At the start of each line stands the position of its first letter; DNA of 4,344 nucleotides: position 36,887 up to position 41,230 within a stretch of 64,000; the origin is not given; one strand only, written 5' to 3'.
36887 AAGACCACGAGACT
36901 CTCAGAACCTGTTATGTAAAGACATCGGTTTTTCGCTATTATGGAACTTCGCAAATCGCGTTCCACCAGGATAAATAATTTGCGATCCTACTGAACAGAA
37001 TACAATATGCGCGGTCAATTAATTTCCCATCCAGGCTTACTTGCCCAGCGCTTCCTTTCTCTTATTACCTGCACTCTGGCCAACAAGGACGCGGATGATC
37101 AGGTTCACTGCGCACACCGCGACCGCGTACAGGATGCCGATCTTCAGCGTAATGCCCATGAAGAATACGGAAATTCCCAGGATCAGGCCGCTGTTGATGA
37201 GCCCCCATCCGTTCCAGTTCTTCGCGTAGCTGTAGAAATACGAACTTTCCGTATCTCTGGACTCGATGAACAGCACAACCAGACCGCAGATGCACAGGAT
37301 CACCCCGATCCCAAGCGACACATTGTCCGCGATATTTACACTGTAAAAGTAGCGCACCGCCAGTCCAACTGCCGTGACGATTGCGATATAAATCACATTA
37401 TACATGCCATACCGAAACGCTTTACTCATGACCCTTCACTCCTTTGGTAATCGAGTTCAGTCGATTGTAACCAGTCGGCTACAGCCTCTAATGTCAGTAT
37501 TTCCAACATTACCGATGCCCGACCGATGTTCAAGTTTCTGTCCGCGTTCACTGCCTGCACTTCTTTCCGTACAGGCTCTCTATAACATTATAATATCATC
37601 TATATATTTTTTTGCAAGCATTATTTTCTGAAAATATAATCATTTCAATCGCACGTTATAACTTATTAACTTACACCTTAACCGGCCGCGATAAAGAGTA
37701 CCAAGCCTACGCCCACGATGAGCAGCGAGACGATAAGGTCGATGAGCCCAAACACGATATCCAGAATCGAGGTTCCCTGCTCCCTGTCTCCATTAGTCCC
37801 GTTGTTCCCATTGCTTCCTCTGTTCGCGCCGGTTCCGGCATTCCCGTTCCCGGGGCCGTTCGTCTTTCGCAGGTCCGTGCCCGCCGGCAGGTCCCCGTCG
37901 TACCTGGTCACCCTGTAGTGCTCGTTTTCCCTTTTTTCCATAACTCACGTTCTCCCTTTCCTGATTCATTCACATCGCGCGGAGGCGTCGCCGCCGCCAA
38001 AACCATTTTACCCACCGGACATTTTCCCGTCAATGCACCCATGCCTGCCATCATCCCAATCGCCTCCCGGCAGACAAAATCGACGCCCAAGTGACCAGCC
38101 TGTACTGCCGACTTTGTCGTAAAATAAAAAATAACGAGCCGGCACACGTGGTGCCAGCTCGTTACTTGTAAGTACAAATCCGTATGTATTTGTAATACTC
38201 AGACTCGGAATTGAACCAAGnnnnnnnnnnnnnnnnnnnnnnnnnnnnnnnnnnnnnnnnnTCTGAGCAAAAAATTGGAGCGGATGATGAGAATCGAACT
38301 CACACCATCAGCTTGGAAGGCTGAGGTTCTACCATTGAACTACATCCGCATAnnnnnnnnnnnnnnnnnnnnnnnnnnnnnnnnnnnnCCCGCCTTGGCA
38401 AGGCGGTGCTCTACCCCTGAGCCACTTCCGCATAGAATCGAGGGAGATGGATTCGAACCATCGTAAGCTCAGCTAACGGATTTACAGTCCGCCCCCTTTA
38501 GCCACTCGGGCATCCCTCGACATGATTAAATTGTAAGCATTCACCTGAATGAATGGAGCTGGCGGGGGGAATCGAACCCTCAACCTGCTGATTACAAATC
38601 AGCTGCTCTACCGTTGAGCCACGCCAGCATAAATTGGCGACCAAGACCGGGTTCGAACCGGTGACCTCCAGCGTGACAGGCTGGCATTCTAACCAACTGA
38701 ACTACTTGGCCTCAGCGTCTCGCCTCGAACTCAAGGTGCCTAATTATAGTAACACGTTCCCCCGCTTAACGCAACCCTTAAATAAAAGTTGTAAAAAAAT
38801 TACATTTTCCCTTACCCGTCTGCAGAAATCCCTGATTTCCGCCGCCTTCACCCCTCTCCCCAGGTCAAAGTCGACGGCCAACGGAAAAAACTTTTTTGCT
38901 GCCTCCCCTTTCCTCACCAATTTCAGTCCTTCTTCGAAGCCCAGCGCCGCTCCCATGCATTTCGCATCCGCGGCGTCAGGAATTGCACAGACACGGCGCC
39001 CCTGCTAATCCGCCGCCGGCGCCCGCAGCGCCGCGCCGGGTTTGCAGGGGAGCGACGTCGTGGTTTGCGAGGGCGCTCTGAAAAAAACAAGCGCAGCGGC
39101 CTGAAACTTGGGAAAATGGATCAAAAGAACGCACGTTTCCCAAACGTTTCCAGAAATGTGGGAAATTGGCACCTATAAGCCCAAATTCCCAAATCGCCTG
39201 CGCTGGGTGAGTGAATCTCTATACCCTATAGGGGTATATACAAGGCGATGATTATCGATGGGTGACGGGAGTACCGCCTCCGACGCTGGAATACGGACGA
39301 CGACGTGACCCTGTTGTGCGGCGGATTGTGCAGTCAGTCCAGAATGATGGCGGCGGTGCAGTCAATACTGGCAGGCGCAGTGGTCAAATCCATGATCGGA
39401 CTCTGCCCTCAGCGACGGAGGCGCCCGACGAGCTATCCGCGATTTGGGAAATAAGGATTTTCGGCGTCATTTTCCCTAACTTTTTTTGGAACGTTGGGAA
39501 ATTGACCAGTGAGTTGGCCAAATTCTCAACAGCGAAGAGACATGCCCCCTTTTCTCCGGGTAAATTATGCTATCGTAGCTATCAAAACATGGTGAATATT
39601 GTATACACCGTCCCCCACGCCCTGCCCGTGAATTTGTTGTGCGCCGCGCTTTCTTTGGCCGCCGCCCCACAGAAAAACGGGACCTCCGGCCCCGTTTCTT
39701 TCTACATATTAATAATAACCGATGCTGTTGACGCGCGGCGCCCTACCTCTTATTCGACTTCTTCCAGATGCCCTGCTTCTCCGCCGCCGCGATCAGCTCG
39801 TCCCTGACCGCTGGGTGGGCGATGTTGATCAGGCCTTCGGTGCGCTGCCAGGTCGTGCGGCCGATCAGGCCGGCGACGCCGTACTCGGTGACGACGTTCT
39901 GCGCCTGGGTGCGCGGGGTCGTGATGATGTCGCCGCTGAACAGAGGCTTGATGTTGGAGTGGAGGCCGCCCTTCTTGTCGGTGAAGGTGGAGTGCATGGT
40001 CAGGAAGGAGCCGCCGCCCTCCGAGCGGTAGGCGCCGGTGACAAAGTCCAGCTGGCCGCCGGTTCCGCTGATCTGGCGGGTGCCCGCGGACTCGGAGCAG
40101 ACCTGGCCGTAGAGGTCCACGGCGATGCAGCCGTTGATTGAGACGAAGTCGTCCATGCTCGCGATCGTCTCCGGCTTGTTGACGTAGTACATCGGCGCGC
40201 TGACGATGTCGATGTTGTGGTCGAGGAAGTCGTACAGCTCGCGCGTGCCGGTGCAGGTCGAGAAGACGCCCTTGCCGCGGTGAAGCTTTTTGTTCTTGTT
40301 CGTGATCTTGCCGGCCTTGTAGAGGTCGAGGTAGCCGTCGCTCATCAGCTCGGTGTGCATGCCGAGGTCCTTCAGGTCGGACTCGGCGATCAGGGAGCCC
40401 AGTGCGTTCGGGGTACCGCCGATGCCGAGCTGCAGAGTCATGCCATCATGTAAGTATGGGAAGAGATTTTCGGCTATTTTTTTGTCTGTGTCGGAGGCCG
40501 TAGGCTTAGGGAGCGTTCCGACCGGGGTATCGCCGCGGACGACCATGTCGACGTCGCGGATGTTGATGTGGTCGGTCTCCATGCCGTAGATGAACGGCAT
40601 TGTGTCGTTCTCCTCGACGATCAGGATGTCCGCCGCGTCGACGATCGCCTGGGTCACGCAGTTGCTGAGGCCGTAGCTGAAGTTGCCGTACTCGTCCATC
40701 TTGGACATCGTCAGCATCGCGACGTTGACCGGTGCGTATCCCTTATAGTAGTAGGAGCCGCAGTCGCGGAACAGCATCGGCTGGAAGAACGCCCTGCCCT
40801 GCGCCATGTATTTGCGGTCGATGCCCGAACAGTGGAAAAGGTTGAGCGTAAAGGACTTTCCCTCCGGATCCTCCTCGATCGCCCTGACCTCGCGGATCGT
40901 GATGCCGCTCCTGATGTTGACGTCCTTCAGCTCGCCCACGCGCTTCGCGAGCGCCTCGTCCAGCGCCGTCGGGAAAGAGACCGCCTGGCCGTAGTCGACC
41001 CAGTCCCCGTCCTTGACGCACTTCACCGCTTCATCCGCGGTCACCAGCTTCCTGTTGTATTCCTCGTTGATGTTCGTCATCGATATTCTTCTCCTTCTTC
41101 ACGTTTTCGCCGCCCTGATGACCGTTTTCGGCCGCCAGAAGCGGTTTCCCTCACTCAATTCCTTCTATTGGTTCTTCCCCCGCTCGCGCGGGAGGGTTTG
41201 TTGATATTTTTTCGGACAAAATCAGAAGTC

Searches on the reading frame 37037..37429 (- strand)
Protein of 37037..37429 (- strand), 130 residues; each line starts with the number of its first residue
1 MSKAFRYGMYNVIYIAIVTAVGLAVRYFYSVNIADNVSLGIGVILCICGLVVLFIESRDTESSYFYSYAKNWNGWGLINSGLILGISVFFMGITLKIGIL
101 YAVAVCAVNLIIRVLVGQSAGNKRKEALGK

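Call 18: search_protein_families(library=pfam, proteins=[window:37037-37429:-])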
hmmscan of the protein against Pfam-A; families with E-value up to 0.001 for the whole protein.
window:37037-37429:- (130 aa): 0 families

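Call 30: find_encoding_contigs(protein=window:37037-37429:-, flank=6000, max_places=10)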
Protein window:37037-37429:- (130 aa): 11 contigs read that carry it; 8 places shown.
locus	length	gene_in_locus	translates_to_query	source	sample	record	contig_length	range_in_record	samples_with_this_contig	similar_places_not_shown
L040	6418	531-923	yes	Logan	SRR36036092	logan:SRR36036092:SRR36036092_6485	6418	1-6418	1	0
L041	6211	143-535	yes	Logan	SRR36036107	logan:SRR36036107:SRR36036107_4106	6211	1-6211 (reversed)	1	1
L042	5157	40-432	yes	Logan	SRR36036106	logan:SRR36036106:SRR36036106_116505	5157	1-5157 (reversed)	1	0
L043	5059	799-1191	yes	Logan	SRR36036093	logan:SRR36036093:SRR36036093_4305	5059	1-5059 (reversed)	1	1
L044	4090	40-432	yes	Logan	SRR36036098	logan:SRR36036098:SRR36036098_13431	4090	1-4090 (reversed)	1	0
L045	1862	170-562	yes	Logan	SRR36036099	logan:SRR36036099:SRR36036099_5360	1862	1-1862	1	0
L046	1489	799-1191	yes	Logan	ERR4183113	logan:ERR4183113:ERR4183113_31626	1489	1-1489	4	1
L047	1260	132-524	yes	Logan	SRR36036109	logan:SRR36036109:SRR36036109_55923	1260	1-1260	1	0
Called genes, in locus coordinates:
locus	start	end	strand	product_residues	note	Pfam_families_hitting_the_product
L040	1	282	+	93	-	?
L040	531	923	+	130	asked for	-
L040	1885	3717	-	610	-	PF01208:URO-D, PF02607:B12-binding_2, PF02310:B12-binding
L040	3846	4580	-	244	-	PF10050:DUF2284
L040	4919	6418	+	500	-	?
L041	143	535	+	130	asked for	-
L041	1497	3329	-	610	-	PF01208:URO-D, PF02607:B12-binding_2, PF02310:B12-binding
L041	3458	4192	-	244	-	PF10050:DUF2284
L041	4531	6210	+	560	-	?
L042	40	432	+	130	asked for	-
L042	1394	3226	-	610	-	PF01208:URO-D, PF02607:B12-binding_2, PF02310:B12-binding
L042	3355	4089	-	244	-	PF10050:DUF2284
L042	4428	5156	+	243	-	?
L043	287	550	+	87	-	-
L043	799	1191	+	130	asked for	-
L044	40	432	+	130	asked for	-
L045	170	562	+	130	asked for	-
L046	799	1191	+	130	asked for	-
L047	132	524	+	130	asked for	-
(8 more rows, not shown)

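Call 56: search_protein_families(library=phrogs, proteins=[window:37037-37429:-], max_evalue=0.1)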
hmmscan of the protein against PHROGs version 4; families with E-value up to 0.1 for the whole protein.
window:37037-37429:- (130 aa): 0 families

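Call 57: search_protein_families(library=ncbifam, proteins=[window:37037-37429:-], max_evalue=0.1)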
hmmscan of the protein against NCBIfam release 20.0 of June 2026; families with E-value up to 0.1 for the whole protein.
window:37037-37429:- (130 aa): 1 family
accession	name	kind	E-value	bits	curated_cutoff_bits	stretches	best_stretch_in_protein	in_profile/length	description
NF043058.1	T4SS_LegC2C7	subfamily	0.061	12.3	350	1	55-107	22-77/348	LegC2/C7 family Dot/Icm T4SS effector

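Call 66: find_homologous_proteins(query=window:37037-37429:-, max_evalue=1)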
Query window:37037-37429:- (130 aa): 13 proteins with E <= 1 among 69 candidates.
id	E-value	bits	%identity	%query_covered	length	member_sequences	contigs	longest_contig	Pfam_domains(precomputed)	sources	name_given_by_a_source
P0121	3.1e-69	249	100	94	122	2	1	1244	-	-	-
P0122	1.5e-47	179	68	92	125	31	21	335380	-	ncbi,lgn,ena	-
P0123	5.4e-47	177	67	91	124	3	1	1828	-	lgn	-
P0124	2.1e-46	175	65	92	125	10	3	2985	-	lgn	-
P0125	6.9e-46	173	60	97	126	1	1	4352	-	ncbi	ncbi:MAG: hypothetical protein ACI4W2_12675 [Eubacterium sp.]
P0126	4.5e-45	171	66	92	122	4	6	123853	-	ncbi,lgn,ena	-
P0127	6.2e-45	170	60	97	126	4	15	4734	-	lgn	-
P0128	2.0e-44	169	60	97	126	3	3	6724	-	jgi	jgi:hypothetical protein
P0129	2.4e-44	168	63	97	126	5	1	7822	-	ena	-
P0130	3.9e-44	168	63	97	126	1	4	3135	-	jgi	jgi:hypothetical protein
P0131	3.9e-44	168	60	97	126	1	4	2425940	-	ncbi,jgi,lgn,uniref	ncbi:hypothetical protein [Eubacterium sp. F2]|jgi:hypothetical protein|uniref:hypothetical protein 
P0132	6.9e-43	164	69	76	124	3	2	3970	-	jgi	jgi:hypothetical protein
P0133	8.6e-43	163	61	97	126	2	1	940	-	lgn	-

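Call 67: find_encoding_contigs(protein=P0122, flank=10000, max_places=4)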
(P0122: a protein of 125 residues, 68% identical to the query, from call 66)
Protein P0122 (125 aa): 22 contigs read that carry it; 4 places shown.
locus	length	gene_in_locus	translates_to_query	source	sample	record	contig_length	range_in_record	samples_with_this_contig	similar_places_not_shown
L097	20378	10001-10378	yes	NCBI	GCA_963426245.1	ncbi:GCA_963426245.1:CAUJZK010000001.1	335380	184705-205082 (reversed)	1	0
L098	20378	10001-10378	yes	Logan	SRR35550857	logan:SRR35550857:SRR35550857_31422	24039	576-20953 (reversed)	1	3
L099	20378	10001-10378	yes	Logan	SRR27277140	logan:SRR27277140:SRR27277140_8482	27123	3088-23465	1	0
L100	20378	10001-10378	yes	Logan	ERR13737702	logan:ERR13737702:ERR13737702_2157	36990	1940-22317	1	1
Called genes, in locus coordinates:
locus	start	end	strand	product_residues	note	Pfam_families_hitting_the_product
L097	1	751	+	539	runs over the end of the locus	PF16993:Asp1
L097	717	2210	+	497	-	PF16929:Asp2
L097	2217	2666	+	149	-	PF15432:Sec-ASP3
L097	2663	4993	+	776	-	PF07517:SecA_DEAD, PF00270:DEAD, PF01043:SecA_PP_bind, PF21090:P-loop_SecA, PF07516:SecA_SW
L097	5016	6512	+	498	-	PF22145:GtfA_EBD, PF20706:GT4-conflict (weak), PF00534:Glycos_transf_1, PF13692:Glyco_trans_1_4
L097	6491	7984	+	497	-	PF27244:GtfB_M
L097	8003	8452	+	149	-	PF02580:Tyr_Deacylase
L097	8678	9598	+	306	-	PF00056:Ldh_1_N, PF02254:TrkA_N (weak), PF03721:UDPG_MGDP_dh_N (weak), PF02866:Ldh_1_C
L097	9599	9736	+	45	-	-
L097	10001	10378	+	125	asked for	-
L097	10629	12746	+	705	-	PF02129:Peptidase_S15, PF00326:Peptidase_S9 (faint), PF08530:PepX_C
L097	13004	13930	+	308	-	PF00561:Abhydrolase_1 (faint), PF12146:Hydrolase_4, PF12697:Abhydrolase_6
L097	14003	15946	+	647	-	PF00563:EAL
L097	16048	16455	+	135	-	PF01741:MscL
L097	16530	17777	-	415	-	PF00202:Aminotran_3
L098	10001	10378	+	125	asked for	-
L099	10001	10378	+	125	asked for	-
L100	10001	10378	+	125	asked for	-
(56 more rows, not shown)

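Call 68: find_encoding_contigs(protein=P0131, flank=10000, max_places=3)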
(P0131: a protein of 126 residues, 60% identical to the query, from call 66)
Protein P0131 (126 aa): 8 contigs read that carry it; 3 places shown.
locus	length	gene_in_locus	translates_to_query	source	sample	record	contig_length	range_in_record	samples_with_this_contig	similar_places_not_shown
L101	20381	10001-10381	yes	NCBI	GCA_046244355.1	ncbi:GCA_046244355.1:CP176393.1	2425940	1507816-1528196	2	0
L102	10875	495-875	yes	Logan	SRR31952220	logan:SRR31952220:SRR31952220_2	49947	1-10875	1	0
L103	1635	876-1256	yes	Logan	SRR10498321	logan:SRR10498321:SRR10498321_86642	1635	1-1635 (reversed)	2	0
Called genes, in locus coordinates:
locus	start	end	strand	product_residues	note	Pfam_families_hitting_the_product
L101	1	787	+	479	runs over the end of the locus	PF00939:Na_sulph_symp, PF03600:CitMHS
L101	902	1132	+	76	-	PF03840:SecG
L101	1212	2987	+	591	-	PF03030:H_PPase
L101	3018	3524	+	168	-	PF04073:tRNA_edit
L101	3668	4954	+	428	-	PF06050:HGD-D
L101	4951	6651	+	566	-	PF06050:HGD-D, PF01869:BcrAD_BadFG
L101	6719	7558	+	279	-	PF08543:Phos_pyr_kin, PF00294:PfkB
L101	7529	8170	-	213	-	PF04263:TPK_catalytic, PF04265:TPK_B1_binding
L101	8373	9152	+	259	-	PF06161:DUF975, PF06790:UPF0259 (weak)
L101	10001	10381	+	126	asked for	-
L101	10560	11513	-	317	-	PF00849:PseudoU_synth_2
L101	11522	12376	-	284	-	PF01513:NAD_kinase, PF20143:NAD_kinase_C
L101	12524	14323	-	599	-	PF08439:Peptidase_M3_N, PF01432:Peptidase_M3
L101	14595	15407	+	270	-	PF01177:Asp_Glu_race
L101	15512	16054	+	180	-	-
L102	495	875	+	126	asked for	-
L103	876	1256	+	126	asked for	-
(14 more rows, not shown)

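Call 69: find_encoding_contigs(protein=P0126, flank=10000, max_places=3)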
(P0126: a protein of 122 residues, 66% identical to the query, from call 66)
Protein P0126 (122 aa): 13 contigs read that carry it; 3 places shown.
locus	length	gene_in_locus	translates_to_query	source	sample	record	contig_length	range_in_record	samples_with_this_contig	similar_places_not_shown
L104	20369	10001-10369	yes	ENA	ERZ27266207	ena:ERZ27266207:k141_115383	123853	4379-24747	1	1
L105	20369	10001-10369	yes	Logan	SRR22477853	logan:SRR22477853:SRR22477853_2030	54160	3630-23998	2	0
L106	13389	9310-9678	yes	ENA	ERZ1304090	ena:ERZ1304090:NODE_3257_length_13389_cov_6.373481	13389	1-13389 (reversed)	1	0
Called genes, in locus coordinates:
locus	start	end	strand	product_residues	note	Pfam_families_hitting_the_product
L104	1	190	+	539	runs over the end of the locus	PF16993:Asp1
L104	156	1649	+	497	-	PF16929:Asp2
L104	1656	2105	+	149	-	PF15432:Sec-ASP3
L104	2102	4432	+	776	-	PF07517:SecA_DEAD, PF00270:DEAD, PF01043:SecA_PP_bind, PF21090:P-loop_SecA, PF07516:SecA_SW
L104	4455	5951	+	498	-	PF22145:GtfA_EBD, PF20706:GT4-conflict (weak), PF00534:Glycos_transf_1, PF13692:Glyco_trans_1_4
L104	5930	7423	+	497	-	PF27244:GtfB_M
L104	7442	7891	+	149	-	PF02580:Tyr_Deacylase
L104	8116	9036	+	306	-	PF00056:Ldh_1_N, PF02254:TrkA_N (weak), PF03721:UDPG_MGDP_dh_N (weak), PF02866:Ldh_1_C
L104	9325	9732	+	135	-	-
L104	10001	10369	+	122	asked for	-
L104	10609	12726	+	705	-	PF02129:Peptidase_S15, PF00326:Peptidase_S9 (faint), PF08530:PepX_C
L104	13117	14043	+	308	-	PF00561:Abhydrolase_1 (faint), PF12146:Hydrolase_4, PF12697:Abhydrolase_6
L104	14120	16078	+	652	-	PF00563:EAL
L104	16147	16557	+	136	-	PF01741:MscL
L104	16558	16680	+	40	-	-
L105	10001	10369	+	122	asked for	-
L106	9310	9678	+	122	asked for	-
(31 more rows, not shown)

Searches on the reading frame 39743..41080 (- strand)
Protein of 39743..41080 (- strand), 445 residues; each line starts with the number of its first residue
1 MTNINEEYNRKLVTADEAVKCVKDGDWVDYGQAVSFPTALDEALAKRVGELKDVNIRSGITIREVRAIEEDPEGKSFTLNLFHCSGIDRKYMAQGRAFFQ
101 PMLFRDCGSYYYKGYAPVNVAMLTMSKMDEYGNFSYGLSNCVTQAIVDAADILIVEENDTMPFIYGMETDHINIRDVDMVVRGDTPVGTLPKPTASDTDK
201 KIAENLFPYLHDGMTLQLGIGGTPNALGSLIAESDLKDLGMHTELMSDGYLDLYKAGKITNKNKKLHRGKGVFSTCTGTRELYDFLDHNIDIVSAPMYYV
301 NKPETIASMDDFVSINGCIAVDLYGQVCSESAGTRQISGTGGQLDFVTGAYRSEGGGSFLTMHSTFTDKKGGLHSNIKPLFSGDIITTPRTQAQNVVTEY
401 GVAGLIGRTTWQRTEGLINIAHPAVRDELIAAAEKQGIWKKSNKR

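Call 18: search_protein_families(library=pfam, proteins=[window:39743-41080:-])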
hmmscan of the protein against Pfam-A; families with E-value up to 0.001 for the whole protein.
window:39743-41080:- (445 aa): 2 families
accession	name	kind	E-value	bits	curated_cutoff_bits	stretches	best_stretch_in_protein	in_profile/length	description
PF13336.12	AcetylCoA_hyd_C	-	1.9e-54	184.2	23.7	1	278-433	1-154/154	Acetyl-CoA hydrolase/transferase C-terminal domain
PF02550.21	AcetylCoA_hydro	-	3.7e-21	76.5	24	1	5-184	2-190/198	Acetyl-CoA hydrolase/transferase N-terminal domain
